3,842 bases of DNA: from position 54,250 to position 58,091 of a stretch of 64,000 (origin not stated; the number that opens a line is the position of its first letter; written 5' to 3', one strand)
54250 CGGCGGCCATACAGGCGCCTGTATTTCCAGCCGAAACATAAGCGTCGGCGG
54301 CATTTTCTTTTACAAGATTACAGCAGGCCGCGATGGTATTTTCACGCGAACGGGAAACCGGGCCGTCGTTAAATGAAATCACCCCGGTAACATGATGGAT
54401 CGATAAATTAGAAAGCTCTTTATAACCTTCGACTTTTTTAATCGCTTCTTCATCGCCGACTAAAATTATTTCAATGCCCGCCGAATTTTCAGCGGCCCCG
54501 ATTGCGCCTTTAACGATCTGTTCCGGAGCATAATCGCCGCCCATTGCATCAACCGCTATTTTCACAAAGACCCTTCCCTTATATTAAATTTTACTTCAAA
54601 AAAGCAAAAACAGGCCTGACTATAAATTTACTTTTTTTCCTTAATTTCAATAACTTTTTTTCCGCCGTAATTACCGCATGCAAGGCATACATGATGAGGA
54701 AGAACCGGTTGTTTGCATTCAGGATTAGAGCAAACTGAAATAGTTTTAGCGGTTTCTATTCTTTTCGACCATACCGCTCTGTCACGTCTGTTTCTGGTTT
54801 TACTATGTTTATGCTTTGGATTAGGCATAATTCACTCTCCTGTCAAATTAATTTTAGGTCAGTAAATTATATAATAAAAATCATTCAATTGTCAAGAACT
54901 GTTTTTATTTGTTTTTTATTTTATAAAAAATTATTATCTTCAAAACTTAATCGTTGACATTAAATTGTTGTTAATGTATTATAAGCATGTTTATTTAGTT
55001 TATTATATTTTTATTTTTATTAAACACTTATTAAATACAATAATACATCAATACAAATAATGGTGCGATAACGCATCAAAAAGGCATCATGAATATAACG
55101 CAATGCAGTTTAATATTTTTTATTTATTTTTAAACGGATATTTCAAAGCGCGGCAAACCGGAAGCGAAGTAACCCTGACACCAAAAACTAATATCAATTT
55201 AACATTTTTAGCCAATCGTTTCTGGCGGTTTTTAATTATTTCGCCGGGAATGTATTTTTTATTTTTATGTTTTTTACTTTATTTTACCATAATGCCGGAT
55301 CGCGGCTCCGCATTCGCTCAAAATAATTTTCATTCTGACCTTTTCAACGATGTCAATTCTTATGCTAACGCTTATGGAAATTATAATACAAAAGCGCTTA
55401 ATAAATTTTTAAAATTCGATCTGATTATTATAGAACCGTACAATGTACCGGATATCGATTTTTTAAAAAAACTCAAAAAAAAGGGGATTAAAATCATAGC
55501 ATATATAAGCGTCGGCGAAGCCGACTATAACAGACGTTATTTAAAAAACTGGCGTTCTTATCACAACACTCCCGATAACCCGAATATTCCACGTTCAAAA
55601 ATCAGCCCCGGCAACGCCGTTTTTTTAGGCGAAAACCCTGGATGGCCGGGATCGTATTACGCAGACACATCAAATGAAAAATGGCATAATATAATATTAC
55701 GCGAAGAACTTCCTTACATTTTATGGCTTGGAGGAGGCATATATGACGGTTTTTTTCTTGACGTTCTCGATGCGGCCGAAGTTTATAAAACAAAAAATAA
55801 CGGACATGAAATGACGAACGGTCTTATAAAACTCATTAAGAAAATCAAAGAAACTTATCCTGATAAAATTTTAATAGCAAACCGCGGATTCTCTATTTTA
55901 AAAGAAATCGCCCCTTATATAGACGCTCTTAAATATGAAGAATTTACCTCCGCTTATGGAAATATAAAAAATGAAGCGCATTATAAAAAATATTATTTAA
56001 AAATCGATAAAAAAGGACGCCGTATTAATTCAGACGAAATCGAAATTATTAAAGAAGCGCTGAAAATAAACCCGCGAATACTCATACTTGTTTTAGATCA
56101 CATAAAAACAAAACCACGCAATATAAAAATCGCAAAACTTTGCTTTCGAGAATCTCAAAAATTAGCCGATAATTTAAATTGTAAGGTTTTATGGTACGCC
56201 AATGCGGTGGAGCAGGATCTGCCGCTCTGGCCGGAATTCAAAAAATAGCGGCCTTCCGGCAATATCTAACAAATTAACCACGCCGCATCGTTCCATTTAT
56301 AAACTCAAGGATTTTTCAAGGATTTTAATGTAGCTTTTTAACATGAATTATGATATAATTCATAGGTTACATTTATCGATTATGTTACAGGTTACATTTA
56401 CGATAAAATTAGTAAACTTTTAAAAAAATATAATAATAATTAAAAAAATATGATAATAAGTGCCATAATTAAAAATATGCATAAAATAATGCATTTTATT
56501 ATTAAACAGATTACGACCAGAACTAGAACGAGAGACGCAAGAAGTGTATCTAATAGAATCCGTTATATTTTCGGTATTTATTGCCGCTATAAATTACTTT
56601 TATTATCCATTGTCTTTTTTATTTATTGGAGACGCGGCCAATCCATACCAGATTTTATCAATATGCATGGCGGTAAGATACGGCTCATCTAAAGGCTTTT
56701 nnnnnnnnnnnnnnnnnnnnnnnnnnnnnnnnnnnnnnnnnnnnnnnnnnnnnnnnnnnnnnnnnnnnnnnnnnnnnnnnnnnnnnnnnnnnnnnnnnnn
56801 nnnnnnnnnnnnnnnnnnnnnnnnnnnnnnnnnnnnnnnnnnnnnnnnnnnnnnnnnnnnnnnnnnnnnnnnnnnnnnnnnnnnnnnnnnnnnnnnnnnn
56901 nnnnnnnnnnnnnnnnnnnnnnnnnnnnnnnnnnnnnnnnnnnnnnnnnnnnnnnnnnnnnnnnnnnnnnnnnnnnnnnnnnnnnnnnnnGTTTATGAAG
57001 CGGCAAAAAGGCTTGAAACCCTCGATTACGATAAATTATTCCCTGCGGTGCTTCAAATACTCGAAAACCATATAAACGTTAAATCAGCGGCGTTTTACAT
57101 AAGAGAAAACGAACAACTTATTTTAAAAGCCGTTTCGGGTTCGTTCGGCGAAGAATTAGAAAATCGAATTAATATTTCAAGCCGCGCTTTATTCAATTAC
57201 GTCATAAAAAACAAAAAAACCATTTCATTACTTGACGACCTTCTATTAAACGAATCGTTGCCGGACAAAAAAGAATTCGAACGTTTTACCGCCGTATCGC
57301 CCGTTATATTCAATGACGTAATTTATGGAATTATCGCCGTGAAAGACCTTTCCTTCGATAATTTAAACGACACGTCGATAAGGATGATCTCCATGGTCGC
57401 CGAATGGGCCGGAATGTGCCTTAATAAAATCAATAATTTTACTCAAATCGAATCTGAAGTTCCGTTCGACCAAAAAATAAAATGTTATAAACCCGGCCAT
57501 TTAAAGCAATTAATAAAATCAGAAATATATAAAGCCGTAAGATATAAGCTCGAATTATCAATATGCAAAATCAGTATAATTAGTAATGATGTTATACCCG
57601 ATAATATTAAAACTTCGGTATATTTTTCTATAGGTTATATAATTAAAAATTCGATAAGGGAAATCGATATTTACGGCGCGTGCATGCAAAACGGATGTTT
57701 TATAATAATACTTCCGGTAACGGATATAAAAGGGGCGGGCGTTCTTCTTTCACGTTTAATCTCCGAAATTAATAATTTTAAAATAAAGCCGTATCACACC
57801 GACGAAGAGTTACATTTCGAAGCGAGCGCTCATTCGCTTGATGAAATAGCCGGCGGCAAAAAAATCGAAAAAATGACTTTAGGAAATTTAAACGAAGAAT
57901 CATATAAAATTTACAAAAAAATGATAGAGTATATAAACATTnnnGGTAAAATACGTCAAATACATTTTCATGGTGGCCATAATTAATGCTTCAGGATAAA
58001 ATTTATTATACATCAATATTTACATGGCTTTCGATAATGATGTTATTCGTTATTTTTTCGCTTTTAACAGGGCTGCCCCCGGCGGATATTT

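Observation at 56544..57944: PelD-like receptor: degenerate GGDEF (QNGCF) retaining an RxxD I-site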

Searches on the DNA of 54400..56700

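Call 59: search_rna_families(source=window, start=54400, end=56700, threshold=evalue, max_evalue=1)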
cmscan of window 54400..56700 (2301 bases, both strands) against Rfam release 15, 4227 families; matches with E-value up to 1: 0.
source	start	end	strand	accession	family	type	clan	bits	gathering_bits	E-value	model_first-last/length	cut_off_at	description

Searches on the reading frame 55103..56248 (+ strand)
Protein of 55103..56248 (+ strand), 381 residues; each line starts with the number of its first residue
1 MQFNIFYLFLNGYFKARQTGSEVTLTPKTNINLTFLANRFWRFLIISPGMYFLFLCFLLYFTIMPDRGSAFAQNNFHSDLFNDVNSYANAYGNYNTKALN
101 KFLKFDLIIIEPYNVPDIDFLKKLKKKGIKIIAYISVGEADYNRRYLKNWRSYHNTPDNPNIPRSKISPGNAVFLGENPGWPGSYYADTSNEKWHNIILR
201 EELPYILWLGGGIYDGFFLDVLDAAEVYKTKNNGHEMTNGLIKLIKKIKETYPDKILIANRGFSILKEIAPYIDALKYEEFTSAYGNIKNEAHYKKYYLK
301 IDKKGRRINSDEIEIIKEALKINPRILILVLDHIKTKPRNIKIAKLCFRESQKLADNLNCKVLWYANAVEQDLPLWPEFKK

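Call 4: search_protein_families(library=pfam, proteins=[window:55103-56248:+], max_evalue=1)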
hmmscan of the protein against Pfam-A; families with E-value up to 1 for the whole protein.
window:55103-56248:+ (381 aa): 6 families
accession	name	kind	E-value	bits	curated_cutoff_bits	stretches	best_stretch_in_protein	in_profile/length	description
PF03537.19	Glyco_hydro_114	-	8.7e-11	41.9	27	1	118-281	29-174/231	Glycoside-hydrolase family GH114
PF13199.12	Glyco_hydro_66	-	0.00073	18.7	23.7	1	122-261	169-299/546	Glycosyl hydrolase family 66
PF16160.10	DUF4866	-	0.014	15.2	25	1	256-366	98-210/247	Domain of unknown function (DUF4866)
PF13407.12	Peripla_BP_4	-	0.048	13.6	35.1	1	104-140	55-91/258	Periplasmic binding protein domain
PF18774.7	APOBEC4_like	-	0.061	13.7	26.7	0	277-306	71-100/131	APOBEC4-like -AID/APOBEC-deaminase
PF05985.16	EutC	-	0.21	11.3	25.8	1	286-346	63-123/235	Ethanolamine ammonia-lyase light chain (EutC)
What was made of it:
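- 55103..56248 (+): Membrane-anchored GH114/TM1410-like glycoside hydrolase (counterpart of the PelA hydrolase domain). The true start is probably downstream of 55103. Pfam PF03537 E 8.7e-11 (call 4).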

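Call 6: search_protein_families(library=ncbifam, proteins=[window:55103-56248:+], max_evalue=1)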
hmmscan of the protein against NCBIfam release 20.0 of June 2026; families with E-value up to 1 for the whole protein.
window:55103-56248:+ (381 aa): 2 families
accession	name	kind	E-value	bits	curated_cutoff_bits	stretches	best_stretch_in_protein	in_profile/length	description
TIGR01370.1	TIGR01370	hypoth_equivalog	1.3e-10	40.9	181.25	1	106-303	66-262/315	MJ1477/TM1410 family putative glycoside hydrolase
NF003971.0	PRK05465.1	equivalog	0.034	13.3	230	1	284-347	71-134/261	ethanolamine ammonia-lyase subunit EutC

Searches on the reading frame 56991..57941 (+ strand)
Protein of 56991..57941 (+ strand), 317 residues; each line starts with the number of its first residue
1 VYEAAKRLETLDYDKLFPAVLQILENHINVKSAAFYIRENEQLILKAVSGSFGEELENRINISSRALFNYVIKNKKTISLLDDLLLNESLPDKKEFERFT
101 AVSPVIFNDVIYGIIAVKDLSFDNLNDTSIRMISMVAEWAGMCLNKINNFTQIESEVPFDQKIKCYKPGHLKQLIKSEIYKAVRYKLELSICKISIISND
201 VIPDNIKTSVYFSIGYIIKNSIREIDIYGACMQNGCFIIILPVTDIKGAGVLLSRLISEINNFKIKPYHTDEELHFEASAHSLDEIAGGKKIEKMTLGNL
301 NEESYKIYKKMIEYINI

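Call 51: predict_structure(alignment_id=A3)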
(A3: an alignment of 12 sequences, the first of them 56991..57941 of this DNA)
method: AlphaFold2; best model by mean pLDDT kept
length: 317 residues; sequences in the alignment: 12
mean_pLDDT: 84.5   pTM: 0.54
mean pLDDT of the five models: 84.5, 83.4, 82.9, 81.6, 78.2
residues with pLDDT >= 90: 115; 70-90: 167; 50-70: 35; < 50: 0
segments of 3 or more residues with pLDDT < 50: none
pLDDT, mean of each block of 10 residues (from residue 1): 66 86 89 92 91 77 85 88 62 74 92 91 83 91 83 70 86 92 90 90 84 90 91 91 93 90 70 84 81 76 89 86
secondary structure, 60 per line:
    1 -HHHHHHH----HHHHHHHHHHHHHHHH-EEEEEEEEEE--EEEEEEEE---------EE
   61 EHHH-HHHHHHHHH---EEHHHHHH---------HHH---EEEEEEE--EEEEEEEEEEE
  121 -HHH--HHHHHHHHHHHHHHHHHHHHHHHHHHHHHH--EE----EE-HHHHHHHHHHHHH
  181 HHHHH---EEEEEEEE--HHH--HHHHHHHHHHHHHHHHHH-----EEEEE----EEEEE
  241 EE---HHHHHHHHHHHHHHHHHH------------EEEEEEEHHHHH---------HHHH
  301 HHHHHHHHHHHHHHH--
elements in order: H2-8 H13-28 E30-39 E42-49 E59-61 H66-74 H80-85 E101-107 E110-120 H127-156 H168-185 E189-196 H204-221 E227-231 E236-242 H246-263 E276-282 H283-287 H297-315
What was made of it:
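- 57684..57701 (+): Degenerate active-site hairpin M381-Q-N-G-C-F386 in place of GG(D/E)EF. The AF2 model puts the turn between strands 376-380 and 385-391 (call 51).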

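Call 53: fold_search(model_id=the predicted structure, library=pdb)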
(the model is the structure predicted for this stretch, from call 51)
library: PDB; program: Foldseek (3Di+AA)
matches with E <= 10: 776; with E <= 0.001: 293
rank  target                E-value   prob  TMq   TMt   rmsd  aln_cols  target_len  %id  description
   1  4zmu_B                1.0e-10  1.00  0.36  0.34  14.7       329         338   12  Dcsbis, a diguanylate cyclase from Pseudomonas aeruginosa (released 2016-05-04)
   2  4zmu_A                1.4e-10  1.00  0.35  0.33  15.5       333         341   13  Dcsbis, a diguanylate cyclase from Pseudomonas aeruginosa (released 2016-05-04)
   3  4etz_B                5.1e-10  1.00  0.34  0.37  18.5       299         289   14  Crystal Structure of PelD 158-CT from Pseudomonas aeruginosa PAO1 (released 2012-07-25)
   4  4etx                  6.0e-10  1.00  0.36  0.38  19.1       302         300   15  Crystal Structure of PelD 158-CT from Pseudomonas aeruginosa PAO1 (released 2012-07-25)
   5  4etz_A                9.9e-10  1.00  0.36  0.39  18.5       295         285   14  Crystal Structure of PelD 158-CT from Pseudomonas aeruginosa PAO1 (released 2012-07-25)
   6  6et7_A                9.9e-10  1.00  0.36  0.19  12.8       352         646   14  Activated heterodimer of the bacteriophytochrome regulated diguanylyl cyclase variant - S505V A526V - from Idiomarina  (released 2018-06-13)
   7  5llx_A                1.3e-09  1.00  0.36  0.18  18.0       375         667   14  Bacteriophytochrome activated diguanylyl cyclase from Idiomarina species A28L with GTP bound (released 2017-03-15)
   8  6et7_B                1.4e-09  1.00  0.37  0.19  30.1       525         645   10  Activated heterodimer of the bacteriophytochrome regulated diguanylyl cyclase variant - S505V A526V - from Idiomarina  (released 2018-06-13)
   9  4dmz_B                1.5e-09  1.00  0.34  0.38  18.8       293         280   14  PelD 156-455 from Pseudomonas aeruginosa PA14, apo form (released 2012-05-23)
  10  5llw_A                2.4e-09  1.00  0.37  0.19  13.0       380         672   15  Bacteriophytochrome activated diguanylyl cyclase from Idiomarina species A28L (released 2017-03-15)
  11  4dmz_A                2.7e-09  1.00  0.34  0.38  18.4       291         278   13  PelD 156-455 from Pseudomonas aeruginosa PA14, apo form (released 2012-05-23)
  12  4dn0                  3.0e-09  1.00  0.34  0.39  18.1       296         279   14  PelD 156-455 from Pseudomonas aeruginosa PA14 in complex with c-di-GMP (released 2012-05-23)
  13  4eu0                  3.5e-09  1.00  0.35  0.38  18.4       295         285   14  Crystal Structure of PelD 158-CT from Pseudomonas aeruginosa PAO1 (released 2012-07-25)
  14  5llw_B                3.9e-09  1.00  0.37  0.18  13.3       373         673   13  Bacteriophytochrome activated diguanylyl cyclase from Idiomarina species A28L (released 2017-03-15)
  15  5llx_B                3.9e-09  1.00  0.34  0.18  19.0       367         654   13  Bacteriophytochrome activated diguanylyl cyclase from Idiomarina species A28L with GTP bound (released 2017-03-15)
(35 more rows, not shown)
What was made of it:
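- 56544..57944 (+): pelD-like gene, 466 aa: TM region, juxtamembrane helix, GAF, degenerate GGDEF. Foldseek versus PelD E 5e-10 (call 53).
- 57021..57443 (+): GAF domain (residues ~160-300). Foldseek TMt 0.61-0.71 to GAF structures (call 53).
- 57468..57878 (+): Degenerate GGDEF-fold domain (residues ~309-445). Foldseek TMt 0.64-0.69 to isolated GGDEF domains (call 53).
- Checked: The AF2 model of residues 150-466 (pLDDT 84.5, call 51) matches isolated GGDEF domains with a target-normalised TM-score (TMt) of 0.64-0.69 and PelD at E 5e-10 (call 53).
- The global TM-score to PelD is low (0.34-0.39) with a large rmsd, because the relative orientation of the GAF and GGDEF domains differs (call 53). 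The top Foldseek hits include active GAF-GGDEF cyclases such as Dcsbis (call 53).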
